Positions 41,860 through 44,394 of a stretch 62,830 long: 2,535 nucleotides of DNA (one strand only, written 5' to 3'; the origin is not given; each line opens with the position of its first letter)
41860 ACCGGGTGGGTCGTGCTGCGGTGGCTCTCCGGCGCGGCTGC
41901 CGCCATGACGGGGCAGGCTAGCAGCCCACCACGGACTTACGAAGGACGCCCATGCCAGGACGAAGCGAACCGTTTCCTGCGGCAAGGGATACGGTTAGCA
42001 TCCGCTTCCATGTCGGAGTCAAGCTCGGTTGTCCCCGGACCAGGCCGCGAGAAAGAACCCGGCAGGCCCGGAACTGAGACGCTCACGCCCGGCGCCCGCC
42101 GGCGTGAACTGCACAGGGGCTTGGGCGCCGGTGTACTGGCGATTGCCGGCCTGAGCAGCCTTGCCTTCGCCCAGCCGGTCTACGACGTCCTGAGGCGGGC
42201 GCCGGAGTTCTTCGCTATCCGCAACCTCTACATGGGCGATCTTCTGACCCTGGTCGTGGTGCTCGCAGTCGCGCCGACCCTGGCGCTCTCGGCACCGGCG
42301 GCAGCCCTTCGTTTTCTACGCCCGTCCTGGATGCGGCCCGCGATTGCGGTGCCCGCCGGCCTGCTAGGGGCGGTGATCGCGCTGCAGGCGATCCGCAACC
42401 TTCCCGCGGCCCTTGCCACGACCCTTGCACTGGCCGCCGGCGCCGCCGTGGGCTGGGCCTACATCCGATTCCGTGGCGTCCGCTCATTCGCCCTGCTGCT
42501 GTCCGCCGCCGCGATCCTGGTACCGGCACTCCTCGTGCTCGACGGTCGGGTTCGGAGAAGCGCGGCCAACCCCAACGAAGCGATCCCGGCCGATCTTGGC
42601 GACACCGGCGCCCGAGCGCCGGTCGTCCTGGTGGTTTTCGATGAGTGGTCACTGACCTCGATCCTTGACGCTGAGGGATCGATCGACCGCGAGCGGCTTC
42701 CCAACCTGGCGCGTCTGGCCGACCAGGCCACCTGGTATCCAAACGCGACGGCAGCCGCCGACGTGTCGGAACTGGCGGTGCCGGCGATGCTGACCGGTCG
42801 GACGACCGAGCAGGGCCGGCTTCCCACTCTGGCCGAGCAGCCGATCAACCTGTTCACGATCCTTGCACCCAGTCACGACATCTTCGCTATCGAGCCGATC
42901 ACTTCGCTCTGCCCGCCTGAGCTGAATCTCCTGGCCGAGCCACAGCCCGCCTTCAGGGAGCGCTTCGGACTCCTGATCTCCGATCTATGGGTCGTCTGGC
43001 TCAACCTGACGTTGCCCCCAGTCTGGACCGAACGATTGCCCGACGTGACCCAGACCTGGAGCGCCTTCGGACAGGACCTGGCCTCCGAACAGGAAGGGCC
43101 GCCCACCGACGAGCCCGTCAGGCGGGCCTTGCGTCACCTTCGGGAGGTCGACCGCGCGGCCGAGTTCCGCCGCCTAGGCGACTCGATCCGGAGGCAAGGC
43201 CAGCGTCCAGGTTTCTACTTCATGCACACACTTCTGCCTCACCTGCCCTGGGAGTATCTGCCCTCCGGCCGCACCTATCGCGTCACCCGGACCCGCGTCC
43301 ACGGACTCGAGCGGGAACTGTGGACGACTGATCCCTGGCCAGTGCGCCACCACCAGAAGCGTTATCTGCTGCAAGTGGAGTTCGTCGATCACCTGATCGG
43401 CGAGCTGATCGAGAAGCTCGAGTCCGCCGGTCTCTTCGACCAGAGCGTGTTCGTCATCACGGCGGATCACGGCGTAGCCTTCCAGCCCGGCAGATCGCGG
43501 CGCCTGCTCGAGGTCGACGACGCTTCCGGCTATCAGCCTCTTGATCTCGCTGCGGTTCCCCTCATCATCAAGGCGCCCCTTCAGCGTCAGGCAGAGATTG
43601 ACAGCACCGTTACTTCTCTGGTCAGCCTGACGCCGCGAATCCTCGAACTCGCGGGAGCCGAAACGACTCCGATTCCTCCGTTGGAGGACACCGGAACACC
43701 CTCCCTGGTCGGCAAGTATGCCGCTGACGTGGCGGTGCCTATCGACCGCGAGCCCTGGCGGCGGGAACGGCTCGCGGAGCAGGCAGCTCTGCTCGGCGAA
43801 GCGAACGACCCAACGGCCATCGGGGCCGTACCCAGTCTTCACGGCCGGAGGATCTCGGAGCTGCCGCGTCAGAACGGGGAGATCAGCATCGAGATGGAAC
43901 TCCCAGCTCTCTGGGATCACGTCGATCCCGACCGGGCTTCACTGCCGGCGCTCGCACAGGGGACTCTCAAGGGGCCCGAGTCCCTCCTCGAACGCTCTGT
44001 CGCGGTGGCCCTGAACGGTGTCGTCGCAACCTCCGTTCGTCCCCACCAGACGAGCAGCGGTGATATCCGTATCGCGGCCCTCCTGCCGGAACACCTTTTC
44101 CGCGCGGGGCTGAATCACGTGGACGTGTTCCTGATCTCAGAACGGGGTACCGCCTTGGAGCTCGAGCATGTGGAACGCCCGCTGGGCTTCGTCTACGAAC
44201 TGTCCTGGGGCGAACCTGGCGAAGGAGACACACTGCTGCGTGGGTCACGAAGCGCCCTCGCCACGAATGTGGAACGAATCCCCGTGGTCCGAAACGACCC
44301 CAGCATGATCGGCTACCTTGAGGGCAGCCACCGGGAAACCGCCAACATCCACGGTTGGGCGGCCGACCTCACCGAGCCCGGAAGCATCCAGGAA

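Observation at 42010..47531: Two unrelated envelope-modifying enzymes share the same tandem C-terminal module: candidate new surface-glycopolymer decoration system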

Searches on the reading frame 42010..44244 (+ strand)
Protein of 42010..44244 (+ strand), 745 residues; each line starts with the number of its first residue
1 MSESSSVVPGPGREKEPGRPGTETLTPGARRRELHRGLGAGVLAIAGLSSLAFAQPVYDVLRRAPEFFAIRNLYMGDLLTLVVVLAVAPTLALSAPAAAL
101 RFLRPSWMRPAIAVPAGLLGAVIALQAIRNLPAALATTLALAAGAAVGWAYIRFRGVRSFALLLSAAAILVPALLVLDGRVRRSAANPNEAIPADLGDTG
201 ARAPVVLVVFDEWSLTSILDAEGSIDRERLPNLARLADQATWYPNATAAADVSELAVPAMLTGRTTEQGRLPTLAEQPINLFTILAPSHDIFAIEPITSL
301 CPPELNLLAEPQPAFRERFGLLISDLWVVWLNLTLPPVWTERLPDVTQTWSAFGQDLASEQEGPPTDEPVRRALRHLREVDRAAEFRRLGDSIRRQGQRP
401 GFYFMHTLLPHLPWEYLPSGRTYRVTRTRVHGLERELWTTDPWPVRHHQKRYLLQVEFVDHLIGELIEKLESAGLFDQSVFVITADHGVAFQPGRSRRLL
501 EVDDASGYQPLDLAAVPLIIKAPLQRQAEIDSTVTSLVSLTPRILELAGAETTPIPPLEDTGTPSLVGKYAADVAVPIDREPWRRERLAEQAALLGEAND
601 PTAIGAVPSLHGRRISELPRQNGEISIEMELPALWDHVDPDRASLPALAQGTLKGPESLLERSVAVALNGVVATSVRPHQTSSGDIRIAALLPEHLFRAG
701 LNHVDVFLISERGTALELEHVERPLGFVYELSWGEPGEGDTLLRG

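Call 39: search_solved_structures(query=window:42010-43900:+, max_evalue=0.01, show_alignments=3)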
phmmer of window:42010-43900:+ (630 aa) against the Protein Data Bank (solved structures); distinct sequences matched with E-value up to 0.01: 26.
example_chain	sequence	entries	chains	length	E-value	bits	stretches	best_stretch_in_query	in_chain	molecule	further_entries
2w8s_A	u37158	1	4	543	1.7e-06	30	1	430-553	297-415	PHOSPHONATE MONOESTER HYDROLASE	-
2vqr_A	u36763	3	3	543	1.7e-06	30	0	432-551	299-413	PUTATIVE SULFATASE | Multifunctional alkaline phosphatase superfamily protein pRL90232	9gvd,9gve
4upk_A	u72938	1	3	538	5.3e-06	28.4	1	452-553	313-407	PHOSPHONATE MONOESTER HYDROLASE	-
7ana_AAA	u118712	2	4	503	3.7e-05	25.6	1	384-499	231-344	N-acetylgalactosamine-6-sulfatase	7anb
7oz8_AAA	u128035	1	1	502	9.4e-05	24.3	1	446-551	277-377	Choline-sulfatase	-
9bes_B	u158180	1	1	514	0.00028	22.7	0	448-551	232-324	S1_8A Sulfatase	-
5g2v_A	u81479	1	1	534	0.00028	22.7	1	441-552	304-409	N-ACETYLGLUCOSAMINE-6-SULFATASE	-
9bb9_A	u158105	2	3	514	0.00034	22.4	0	448-551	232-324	S1_8A sulfatase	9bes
7pth_A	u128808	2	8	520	0.00046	22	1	444-560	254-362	Choline sulfatase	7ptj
6g5z_A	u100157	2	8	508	0.00075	21.3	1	444-560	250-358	Choline-sulfatase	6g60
6fny_A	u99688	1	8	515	0.00084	21.2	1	444-560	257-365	Choline-sulfatase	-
6j66_A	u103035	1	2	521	0.00095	21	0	365-545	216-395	Chondroitin sulfate/dermatan sulfate 4-O-endosulfatase protein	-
9ihk_D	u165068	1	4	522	0.0011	20.7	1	451-554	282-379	Sulfatase_S1_30A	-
2qzu_A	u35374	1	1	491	0.0014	20.4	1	446-573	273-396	Putative sulfatase yidJ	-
2w8d_A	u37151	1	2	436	0.0014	20.4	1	452-553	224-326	PROCESSED GLYCEROL PHOSPHATE LIPOTEICHOIC ACID SYNTHASE 2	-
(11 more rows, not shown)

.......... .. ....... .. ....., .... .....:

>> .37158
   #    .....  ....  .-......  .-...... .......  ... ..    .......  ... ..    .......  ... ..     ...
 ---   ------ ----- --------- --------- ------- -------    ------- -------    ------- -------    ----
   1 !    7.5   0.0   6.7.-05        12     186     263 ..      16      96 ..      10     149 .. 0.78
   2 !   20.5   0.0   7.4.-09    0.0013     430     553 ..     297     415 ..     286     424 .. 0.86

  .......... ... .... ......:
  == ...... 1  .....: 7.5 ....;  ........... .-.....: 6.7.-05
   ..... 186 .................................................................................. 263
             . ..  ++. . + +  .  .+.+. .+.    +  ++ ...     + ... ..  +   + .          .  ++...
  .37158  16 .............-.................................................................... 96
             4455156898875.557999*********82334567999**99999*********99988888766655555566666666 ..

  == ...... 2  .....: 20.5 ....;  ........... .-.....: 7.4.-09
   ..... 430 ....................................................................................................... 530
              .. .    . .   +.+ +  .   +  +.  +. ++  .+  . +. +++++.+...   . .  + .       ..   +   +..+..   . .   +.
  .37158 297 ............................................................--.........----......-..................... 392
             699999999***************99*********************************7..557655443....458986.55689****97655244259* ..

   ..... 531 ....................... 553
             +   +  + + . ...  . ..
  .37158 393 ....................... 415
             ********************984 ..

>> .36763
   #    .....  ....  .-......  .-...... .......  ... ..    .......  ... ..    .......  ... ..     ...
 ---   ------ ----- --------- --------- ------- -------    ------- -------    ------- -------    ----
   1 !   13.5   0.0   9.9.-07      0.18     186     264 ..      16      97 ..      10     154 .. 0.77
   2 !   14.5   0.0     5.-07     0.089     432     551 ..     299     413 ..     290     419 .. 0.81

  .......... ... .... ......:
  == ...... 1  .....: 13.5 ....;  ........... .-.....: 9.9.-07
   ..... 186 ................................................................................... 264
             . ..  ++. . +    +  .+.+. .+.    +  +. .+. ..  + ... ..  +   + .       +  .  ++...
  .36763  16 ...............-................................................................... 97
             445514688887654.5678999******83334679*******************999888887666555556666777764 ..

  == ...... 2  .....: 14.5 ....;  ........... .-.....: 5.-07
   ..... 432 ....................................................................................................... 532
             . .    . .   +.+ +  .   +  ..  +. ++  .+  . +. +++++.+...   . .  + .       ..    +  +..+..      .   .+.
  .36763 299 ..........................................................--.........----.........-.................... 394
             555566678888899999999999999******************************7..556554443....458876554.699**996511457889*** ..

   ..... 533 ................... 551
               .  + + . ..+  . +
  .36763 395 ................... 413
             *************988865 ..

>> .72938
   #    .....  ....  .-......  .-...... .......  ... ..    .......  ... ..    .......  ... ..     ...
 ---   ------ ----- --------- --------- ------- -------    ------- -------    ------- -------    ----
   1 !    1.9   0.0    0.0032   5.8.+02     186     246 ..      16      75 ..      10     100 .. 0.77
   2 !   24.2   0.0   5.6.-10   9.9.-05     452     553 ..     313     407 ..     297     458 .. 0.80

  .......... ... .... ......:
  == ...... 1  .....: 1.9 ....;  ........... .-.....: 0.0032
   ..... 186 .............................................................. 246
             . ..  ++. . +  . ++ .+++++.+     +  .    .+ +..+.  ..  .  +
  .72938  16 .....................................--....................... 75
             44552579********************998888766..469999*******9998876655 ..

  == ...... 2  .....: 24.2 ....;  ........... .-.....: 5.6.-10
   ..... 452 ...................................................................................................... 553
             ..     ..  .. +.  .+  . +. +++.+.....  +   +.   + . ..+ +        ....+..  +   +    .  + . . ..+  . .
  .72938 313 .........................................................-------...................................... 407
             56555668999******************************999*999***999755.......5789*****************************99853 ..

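Call 48: find_homologous_proteins(query=window:42010-44244:+, max_evalue=0.001)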
Query window:42010-44244:+ (745 aa): 242 proteins with E <= 0.001 among 8000 candidates; the best 120 are listed.
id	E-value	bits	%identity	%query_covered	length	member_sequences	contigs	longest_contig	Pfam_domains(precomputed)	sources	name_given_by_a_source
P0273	0.0e+0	1643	100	100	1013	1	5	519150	PF01663.28,PF00884.29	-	-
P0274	0.0e+0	1506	92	100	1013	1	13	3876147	PF01663.28,PF00884.29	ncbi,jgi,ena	-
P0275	0.0e+0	1444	88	100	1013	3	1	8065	PF01663.28,PF00884.29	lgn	-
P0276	0.0e+0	1366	83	100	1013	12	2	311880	PF01663.28,PF00884.29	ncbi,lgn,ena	-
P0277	0.0e+0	1365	83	100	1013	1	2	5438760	PF01663.28,PF00884.29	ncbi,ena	-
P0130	0.0e+0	1355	83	100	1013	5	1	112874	PF00884.29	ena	-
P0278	0.0e+0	1351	82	100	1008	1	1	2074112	PF00884.29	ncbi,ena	-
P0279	0.0e+0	1349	82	100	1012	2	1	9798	PF00884.29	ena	-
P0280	0.0e+0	1349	83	100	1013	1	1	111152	PF01663.28,PF00884.29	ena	-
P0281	0.0e+0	1266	78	100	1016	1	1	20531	PF01663.28,PF00884.29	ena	-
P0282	0.0e+0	1235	76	100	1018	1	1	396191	PF01663.28,PF00884.29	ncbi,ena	-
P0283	0.0e+0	1232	75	100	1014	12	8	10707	PF01663.28,PF00884.29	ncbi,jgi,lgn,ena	-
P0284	0.0e+0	1224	75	100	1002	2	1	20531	PF01663.28,PF00884.29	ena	-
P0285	0.0e+0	1211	75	100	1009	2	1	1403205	PF01663.28,PF00884.29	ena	-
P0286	0.0e+0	1205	76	100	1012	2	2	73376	PF00884.29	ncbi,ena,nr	ncbi:MAG: sulfatase-like hydrolase/transferase [Holophagales bacterium]|nr:sulfatase-like hydrolase/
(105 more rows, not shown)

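Call 64: predict_structure(alignment_id=A5)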
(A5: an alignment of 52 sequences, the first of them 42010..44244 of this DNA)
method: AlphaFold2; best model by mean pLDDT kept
length: 745 residues; sequences in the alignment: 52
mean_pLDDT: 84.9   pTM: 0.83
mean pLDDT of the five models: 84.9, 84.2, 82.2, 81.8, 81.5
residues with pLDDT >= 90: 418; 70-90: 220; 50-70: 52; < 50: 55
segments of 3 or more residues with pLDDT < 50: 1-18, 20-26, 354-380
pLDDT, mean of each block of 10 residues (from residue 1): 37 44 53 79 94 93 84 86 93 92 88 95 95 94 97 91 91 91 77 72 96 96 96 98 96 93 88 89 94 89 86 77 86 87 62 41 38 40 86 84 95 90 70 88 94 97 98 96 97 91 83 96 96 93 94 74 82 86 95 93 94 93 89 84 89 92 95 95 88 93 92 82 67 70 65
secondary structure, 60 per line:
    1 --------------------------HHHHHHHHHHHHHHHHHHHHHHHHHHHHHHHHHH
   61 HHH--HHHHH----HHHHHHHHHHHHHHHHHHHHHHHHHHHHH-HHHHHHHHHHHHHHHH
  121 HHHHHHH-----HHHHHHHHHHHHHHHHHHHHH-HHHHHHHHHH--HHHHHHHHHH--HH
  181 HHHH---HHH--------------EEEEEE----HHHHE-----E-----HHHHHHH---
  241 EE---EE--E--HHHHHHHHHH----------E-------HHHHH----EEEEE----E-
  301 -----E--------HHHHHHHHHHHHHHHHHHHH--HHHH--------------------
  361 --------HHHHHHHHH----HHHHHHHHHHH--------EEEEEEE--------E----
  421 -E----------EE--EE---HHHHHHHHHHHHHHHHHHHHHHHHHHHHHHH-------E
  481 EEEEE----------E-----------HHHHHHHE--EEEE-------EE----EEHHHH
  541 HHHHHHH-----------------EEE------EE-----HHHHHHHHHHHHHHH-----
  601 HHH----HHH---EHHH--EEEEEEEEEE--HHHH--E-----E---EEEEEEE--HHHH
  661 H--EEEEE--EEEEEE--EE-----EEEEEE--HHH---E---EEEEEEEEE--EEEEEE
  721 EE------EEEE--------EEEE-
elements in order (helices of 4 or more, strands of 3 or more residues): H27-63 H66-70 H75-103 H105-127 H133-153 H155-164 H167-176 H179-184 E205-210 H215-218 H231-237 H253-262 H281-285 E290-294 H315-334 H337-340 H369-377 H382-392 E401-407 H442-472 E480-485 H508-514 E518-521 H537-547 E565-567 H581-595 E620-629 H632-635 E648-654 H657-661 E664-668 E671-676 E686-691 E704-712 E715-722 E729-732 E741-744
